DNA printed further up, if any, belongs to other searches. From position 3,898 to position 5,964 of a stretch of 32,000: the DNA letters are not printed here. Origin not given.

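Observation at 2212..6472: NdmCDE-style split Rieske oxygenase: two Rieske-less catalytic subunits, a Rieske-reductase fusion and a GST in one operon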

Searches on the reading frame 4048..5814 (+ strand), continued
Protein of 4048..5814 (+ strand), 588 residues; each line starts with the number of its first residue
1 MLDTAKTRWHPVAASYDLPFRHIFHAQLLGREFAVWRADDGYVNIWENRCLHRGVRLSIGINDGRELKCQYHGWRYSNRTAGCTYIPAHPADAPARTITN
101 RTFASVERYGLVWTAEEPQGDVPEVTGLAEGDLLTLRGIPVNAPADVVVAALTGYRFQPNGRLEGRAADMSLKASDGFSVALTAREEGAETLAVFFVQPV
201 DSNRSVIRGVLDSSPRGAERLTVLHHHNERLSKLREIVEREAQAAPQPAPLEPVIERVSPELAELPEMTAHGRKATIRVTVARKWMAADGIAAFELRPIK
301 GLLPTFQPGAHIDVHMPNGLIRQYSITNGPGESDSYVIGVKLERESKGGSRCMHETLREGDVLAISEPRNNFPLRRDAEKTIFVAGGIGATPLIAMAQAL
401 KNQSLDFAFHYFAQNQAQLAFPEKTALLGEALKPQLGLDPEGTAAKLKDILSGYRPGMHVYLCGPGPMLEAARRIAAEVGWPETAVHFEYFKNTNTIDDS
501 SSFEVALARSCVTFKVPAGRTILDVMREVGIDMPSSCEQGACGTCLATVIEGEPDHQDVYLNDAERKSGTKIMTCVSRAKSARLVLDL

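Call 42: find_encoding_contigs(protein=P0124, flank=9000, max_places=1)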
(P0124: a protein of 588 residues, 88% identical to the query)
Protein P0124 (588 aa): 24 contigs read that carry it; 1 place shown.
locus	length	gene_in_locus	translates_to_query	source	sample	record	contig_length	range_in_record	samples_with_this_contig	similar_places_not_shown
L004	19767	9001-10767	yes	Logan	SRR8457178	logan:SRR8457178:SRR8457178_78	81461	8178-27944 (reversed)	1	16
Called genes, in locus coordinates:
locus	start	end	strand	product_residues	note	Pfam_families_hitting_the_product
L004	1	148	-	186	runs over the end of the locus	PF13404:HTH_AsnC-type, PF13412:HTH_24, PF01037:AsnC_trans_reg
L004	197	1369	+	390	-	PF07690:MFS_1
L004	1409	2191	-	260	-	PF01909:NTP_transf_2 (weak), PF18765:Polbeta (weak), PF13427:AadA_C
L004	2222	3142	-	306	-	PF02653:BPD_transp_2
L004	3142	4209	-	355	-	PF02653:BPD_transp_2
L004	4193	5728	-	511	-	PF00005:ABC_tran, PF13304:AAA_21 (faint), PF00005:ABC_tran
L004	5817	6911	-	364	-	PF02608:Bmp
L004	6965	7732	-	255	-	PF00392:GntR, PF07729:FCD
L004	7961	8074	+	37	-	-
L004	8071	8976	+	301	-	PF19112:VanA_C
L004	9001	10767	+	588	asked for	PF00355:Rieske, PF22290:DmmA-like_N (faint), PF00175:NAD_binding_1 (faint), PF00111:Fer2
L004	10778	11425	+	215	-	PF02798:GST_N, PF13417:GST_N_3, PF13409:GST_N_2, PF13410:GST_C_2 (weak)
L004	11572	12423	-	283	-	PF01261:AP_endonuc_2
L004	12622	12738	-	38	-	-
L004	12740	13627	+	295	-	PF01261:AP_endonuc_2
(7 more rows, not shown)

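Call 43: find_encoding_contigs(protein=P0183, flank=9000, max_places=1)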
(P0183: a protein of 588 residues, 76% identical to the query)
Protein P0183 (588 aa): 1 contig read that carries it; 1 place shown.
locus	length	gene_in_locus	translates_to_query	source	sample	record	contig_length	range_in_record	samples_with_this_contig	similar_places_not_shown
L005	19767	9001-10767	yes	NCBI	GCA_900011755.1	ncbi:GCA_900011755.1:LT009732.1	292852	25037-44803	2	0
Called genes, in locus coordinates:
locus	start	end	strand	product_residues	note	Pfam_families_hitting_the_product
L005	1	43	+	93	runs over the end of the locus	PF00107:ADH_zinc_N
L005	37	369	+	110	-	-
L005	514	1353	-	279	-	PF12833:HTH_18, PF00165:HTH_AraC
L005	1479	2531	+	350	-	PF00355:Rieske, PF19112:VanA_C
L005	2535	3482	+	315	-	PF00111:Fer2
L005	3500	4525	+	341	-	PF02608:Bmp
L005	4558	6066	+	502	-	PF00005:ABC_tran, PF13304:AAA_21 (faint), PF00005:ABC_tran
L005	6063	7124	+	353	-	PF02653:BPD_transp_2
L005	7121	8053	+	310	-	PF02653:BPD_transp_2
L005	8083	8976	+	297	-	PF19112:VanA_C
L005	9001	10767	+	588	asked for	PF00355:Rieske, PF22290:DmmA-like_N, PF00175:NAD_binding_1 (faint), PF00111:Fer2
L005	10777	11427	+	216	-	PF02798:GST_N, PF13417:GST_N_3, PF13409:GST_N_2, PF13410:GST_C_2 (weak)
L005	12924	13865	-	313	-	PF18863:AbiJ_NTD4, PF14355:Abi_C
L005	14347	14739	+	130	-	-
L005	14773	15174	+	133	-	-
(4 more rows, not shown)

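Call 44: find_encoding_contigs(protein=P0191, flank=9000, max_places=1)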
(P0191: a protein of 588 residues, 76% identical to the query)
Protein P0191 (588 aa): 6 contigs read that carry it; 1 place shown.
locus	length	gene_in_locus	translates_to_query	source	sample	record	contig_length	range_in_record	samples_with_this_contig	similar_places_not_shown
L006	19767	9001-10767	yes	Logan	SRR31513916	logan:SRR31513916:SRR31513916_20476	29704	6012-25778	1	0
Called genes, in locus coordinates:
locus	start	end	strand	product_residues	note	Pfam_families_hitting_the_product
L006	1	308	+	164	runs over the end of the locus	PF08592:Anthrone_oxy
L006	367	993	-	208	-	PF13640:2OG-FeII_Oxy_3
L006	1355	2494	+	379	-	PF01883:FeS_assembly_P, PF00142:Fer4_NifH (faint), PF01656:CbiA, PF02374:ArsA_ATPase (faint), PF09140:MipZ, PF10609:ParA, PF13614:AAA_31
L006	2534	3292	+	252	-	PF00994:MoCF_biosynth, PF24102:FLAD1_M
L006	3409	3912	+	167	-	PF00156:Pribosyltran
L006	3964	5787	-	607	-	PF00535:Glycos_transf_2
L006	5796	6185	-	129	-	PF11528:DUF3224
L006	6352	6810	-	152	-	PF09980:DUF2214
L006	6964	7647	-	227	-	PF00392:GntR, PF07729:FCD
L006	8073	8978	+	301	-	PF19112:VanA_C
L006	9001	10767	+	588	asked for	PF00355:Rieske, PF22290:DmmA-like_N, PF00111:Fer2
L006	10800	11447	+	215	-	PF02798:GST_N, PF13417:GST_N_3, PF13409:GST_N_2, PF13410:GST_C_2 (weak)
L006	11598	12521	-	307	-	PF00126:HTH_1, PF03466:LysR_substrate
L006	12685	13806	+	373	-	PF01547:SBP_bac_1, PF13416:SBP_bac_8, PF13343:SBP_bac_6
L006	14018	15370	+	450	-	PF00557:Peptidase_M24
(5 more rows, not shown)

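Call 45: find_encoding_contigs(protein=P0226, flank=9000, max_places=1)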
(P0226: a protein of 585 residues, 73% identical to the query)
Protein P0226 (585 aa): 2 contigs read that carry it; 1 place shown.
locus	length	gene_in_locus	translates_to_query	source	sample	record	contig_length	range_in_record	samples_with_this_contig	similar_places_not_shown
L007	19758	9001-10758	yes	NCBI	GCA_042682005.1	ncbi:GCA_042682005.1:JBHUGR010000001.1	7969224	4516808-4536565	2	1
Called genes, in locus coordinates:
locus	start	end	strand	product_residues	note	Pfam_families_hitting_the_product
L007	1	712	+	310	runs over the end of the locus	PF00491:Arginase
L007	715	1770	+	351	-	PF02423:OCD_Mu_crystall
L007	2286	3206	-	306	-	PF02653:BPD_transp_2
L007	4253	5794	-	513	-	PF00005:ABC_tran, PF13304:AAA_21 (faint), PF00005:ABC_tran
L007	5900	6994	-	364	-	PF02608:Bmp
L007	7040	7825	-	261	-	PF00392:GntR, PF07729:FCD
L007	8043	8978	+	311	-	PF19112:VanA_C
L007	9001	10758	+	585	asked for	PF00355:Rieske, PF22290:DmmA-like_N (weak), PF00111:Fer2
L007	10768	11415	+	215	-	PF02798:GST_N, PF13417:GST_N_3, PF13409:GST_N_2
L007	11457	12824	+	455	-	PF01979:Amidohydro_1, PF07969:Amidohydro_3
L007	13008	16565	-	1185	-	PF20256:MoCoBD_2, PF02738:MoCoBD_1, PF20256:MoCoBD_2, PF00034:Cytochrom_C (faint), PF13442:Cytochrome_CBB3 (faint)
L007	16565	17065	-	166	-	PF00111:Fer2, PF01799:Fer2_2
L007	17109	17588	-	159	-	PF01047:MarR, PF12802:MarR_2, PF13463:HTH_27 (faint)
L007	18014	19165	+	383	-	PF01494:FAD_binding_3, PF04820:Trp_halogenase (faint), PF13450:NAD_binding_8 (weak)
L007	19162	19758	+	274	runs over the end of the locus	PF12146:Hydrolase_4, PF00561:Abhydrolase_1, PF12697:Abhydrolase_6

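Call 46: search_protein_representatives(protein=window:4048-5814:+)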
Query: 588 residues. Proteins with E-value up to 0.001 (for the whole library): 17952; up to 1e-10: 6276; up to 1e-30: 1782. The best 150 are listed.
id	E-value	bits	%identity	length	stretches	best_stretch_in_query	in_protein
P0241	2.1e-218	743.2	58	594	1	7-588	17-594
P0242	3.6e-187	640.1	51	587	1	6-588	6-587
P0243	1.6e-182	624.8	48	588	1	1-588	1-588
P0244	3.6e-177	607.1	47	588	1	3-588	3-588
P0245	8.6e-173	592.7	47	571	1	3-588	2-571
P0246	2.1e-170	584.8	48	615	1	3-588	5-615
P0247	1.0e-163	562.7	46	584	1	7-588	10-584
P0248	6.2e-160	550.2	58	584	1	6-446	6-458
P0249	2.5e-159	548.2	51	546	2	193-588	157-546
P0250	1.1e-154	532.9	53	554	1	6-588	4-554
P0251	3.0e-146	505.0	43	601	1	4-588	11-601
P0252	4.1e-142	491.4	47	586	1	5-588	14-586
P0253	3.0e-134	465.4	41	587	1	8-588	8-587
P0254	1.1e-133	463.6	42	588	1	6-588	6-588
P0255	5.9e-126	438.0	54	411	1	182-588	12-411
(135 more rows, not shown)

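Call 50: find_related_loci(query=A2, collection=genome_contigs, flank=8000)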
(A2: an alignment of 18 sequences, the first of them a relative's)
Query A2 (588 aa) in genome_contigs; peptide patterns used: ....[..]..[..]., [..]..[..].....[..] (x = any residue, [..] = any of these).
600 stretches matched a pattern (row limit reached: there are more); 457 encode a relative of the query (tblastn E <= 1e-3); the best 80 are kept; 80 distinct loci.
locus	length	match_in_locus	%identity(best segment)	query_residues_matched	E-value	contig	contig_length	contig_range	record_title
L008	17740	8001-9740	47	7-588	5e-162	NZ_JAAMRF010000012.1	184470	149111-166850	Stutzerimonas azotifigens strain 115A1 NODE_12_length_184470_cov_64.356173, whole genome shotgun sequence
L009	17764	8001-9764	45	2-588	2e-155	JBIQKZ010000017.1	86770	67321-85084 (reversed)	MAG: Pusillimonas sp. isolate mag.7g NODE_311_length_86770, whole genome shotgun sequence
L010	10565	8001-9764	41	1-588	2e-139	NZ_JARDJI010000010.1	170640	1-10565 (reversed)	Mesorhizobium sp. CC13 contig10, whole genome shotgun sequence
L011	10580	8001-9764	41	1-588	7e-138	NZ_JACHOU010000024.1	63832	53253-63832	Aminobacter aganoensis strain DSM 7051 Ga0373208_24, whole genome shotgun sequence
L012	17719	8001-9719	40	1-588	2e-137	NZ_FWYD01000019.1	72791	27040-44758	Primorskyibacter flagellatus strain CGMCC 1.12644, whole genome shotgun sequence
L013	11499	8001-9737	41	9-587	5e-137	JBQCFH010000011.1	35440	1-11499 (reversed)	MAG: Rhizobiaceae bacterium isolate bin175 k141_4033287, whole genome shotgun sequence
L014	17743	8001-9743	41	8-588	7e-136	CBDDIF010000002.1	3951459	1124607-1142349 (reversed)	MAG: Hoeflea sp. isolate de7d1fd8-3844-4ab1-894f-cffbf416fd34 genome assembly, contig: contig_2, whole genome shotgun se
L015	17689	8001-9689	39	6-588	4e-133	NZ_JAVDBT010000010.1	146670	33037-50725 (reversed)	Pseudogemmobacter lacusdianii strain CPCC 101601 Scaffold10, whole genome shotgun sequence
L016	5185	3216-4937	38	1-588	2e-133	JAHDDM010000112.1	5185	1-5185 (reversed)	MAG: Rhodospirillaceae bacterium isolate MAG-158 RZ_42322, whole genome shotgun sequence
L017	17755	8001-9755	41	9-588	1e-131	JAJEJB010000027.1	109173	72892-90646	MAG: Acidimicrobiia bacterium isolate p16x63bins.58 k141_1012089, whole genome shotgun sequence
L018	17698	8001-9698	40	5-588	7e-131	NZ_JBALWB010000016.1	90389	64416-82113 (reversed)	MAG: Sulfitobacter sp. isolate 6NakV-06 NODE_142_length_90389_cov_48.077656, whole genome shotgun sequence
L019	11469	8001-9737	41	1-588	6e-131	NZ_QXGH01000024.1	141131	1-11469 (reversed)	Nocardioides immobilis strain CCTCC AB 2017083 contig_16, whole genome shotgun sequence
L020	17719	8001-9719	38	8-588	2e-130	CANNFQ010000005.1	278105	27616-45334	uncultured Rhodobacteraceae bacterium isolate 2-1073.fasta genome assembly, contig: NODE_5, whole genome shotgun sequenc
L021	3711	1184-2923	38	9-588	4e-133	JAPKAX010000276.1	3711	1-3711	MAG: Rhodospirillales bacterium isolate ANT-23 NODE_17087_length_3711_cov_8.903720, whole genome shotgun sequence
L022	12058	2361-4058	40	3-588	8e-129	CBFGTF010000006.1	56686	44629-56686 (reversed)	MAG TPA_asm: uncultured Devosia sp. isolate SRR17295757_maxbin2_10 genome assembly, contig: ERZ23398518.443, whole genom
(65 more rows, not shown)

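Call 53: find_homologous_proteins(query=P0254, max_evalue=1e-30)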
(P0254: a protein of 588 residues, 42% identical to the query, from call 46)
Query P0254 (588 aa): 1085 proteins with E <= 1e-30 among 8000 candidates; the best 120 are listed.
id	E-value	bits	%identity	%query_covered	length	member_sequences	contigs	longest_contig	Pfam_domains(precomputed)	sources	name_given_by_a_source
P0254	0.0e+0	1370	100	100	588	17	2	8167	PF00111.33,PF00355.33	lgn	-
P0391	0.0e+0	1224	88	100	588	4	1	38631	PF00111.33,PF00175.27,PF00355.33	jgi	jgi:ferredoxin-NADP reductase/nitrite reductase/ring-hydroxylating ferredoxin subunit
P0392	0.0e+0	1120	80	100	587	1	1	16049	PF00111.33,PF00175.27,PF00355.33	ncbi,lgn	-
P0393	0.0e+0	1074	76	100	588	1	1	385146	PF00111.33,PF00175.27,PF00355.33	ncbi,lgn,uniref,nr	ncbi:Rieske 2Fe-2S domain-containing protein [Paraburkholderia unamae]|uniref:Ferredoxin-NADP reduct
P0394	1.4e-269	914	85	79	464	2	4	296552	PF00111.33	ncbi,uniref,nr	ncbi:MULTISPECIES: PDR/VanB family oxidoreductase [Paraburkholderia]|uniref:PDR/VanB family oxidored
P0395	3.3e-249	847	63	100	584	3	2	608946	PF00111.33,PF00175.27,PF22290.2,PF00355.33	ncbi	ncbi:Rieske 2Fe-2S domain-containing protein [Cupriavidus necator]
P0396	3.8e-246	836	63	100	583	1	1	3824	PF00111.33,PF22290.2,PF00355.33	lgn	-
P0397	1.8e-245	834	63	100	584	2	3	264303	PF00111.33,PF00175.27,PF22290.2,PF00355.33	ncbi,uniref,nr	ncbi:Rieske 2Fe-2S domain-containing protein [Cupriavidus taiwanensis]|uniref:Oxidoreductase NdmD n=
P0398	2.4e-245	834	62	100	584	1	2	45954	PF00111.33,PF00175.27,PF00355.33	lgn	-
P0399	1.3e-244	831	63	100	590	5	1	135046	PF00111.33,PF22290.2,PF00355.33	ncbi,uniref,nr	ncbi:Rieske 2Fe-2S domain-containing protein [Cupriavidus sp. D384]|uniref:Rieske 2Fe-2S domain-cont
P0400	1.5e-240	818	61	100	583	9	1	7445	PF00111.33,PF22290.2,PF00355.33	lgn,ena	-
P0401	7.8e-231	786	60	100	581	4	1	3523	PF00111.33,PF00175.27,PF22290.2,PF00355.33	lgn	-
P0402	1.1e-226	772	59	100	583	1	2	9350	PF00111.33,PF00175.27,PF22290.2,PF00355.33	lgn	-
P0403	7.3e-198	677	51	100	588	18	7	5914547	PF00111.33,PF00175.27,PF22290.2,PF00355.33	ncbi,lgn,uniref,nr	ncbi:Rieske 2Fe-2S domain-containing protein [Pseudomonas asiatica]|uniref:Rieske 2Fe-2S domain-cont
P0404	2.6e-197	675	51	100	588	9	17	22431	PF00111.33,PF22290.2,PF00355.33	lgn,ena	-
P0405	7.2e-196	670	51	100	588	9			PF00111.33,PF00355.33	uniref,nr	uniref:Oxidoreductase NdmD n=2 Tax=Pseudomonas putida TaxID=303 RepID=NDMD_PSEPU|nr:RecName: Full=Ox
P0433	1.5e-137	478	41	100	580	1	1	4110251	PF13510.12,PF00111.33,PF00175.27,PF00355.33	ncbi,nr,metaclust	ncbi:Uncharacterized conserved protein [Janthinobacterium sp. Marseille]|nr:Rieske 2Fe-2S domain-con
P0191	1.3e-134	468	41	99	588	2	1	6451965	PF00111.33,PF22290.2,PF00355.33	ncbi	ncbi:ferredoxin [Labrys miyagiensis]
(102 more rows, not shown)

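Call 55: find_encoding_contigs(protein=P0405, flank=10000, max_places=2)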
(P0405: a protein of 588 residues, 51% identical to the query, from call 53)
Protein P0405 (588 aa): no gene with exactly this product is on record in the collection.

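Call 56: find_encoding_contigs(protein=P0433, flank=10000, max_places=1)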
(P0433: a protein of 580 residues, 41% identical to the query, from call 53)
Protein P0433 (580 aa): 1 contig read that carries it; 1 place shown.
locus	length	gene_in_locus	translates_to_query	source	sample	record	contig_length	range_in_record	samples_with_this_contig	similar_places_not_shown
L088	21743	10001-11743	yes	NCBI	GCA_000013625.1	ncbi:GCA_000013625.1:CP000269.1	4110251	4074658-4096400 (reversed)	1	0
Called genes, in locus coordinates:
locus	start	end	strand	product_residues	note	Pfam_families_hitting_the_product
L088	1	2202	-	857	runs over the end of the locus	PF01584:CheW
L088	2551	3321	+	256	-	-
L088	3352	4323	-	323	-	PF00389:2-Hacid_dh, PF02826:2-Hacid_dh_C, PF03446:NAD_binding_2 (weak)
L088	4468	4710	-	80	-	PF09834:DUF2061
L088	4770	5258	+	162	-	-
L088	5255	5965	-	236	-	PF01569:PAP2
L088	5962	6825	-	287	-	PF13622:4HBT_3, PF20789:4HBT_3C, PF02551:Acyl_CoA_thio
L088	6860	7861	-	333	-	PF00296:Bac_luciferase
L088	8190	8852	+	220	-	PF00392:GntR, PF07729:FCD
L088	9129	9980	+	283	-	PF19112:VanA_C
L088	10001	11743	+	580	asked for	PF00355:Rieske, PF00175:NAD_binding_1 (faint), PF00111:Fer2, PF13510:Fer2_4 (weak)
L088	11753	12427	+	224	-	PF02798:GST_N, PF13417:GST_N_3, PF13409:GST_N_2, PF13410:GST_C_2 (weak)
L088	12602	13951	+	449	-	PF00860:Xan_ur_permease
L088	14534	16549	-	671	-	PF17203:sCache_3_2 (faint), PF17201:Cache_3-Cache_2, PF17202:sCache_3_3, PF00672:HAMP (faint), PF00512:HisKA, PF02518:HATPase_c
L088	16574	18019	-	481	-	PF00072:Response_reg, PF00158:Sigma54_activat, PF14532:Sigma54_activ_2, PF00004:AAA (faint), PF07728:AAA_5, PF25601:AAA_lid_14, PF02954:HTH_8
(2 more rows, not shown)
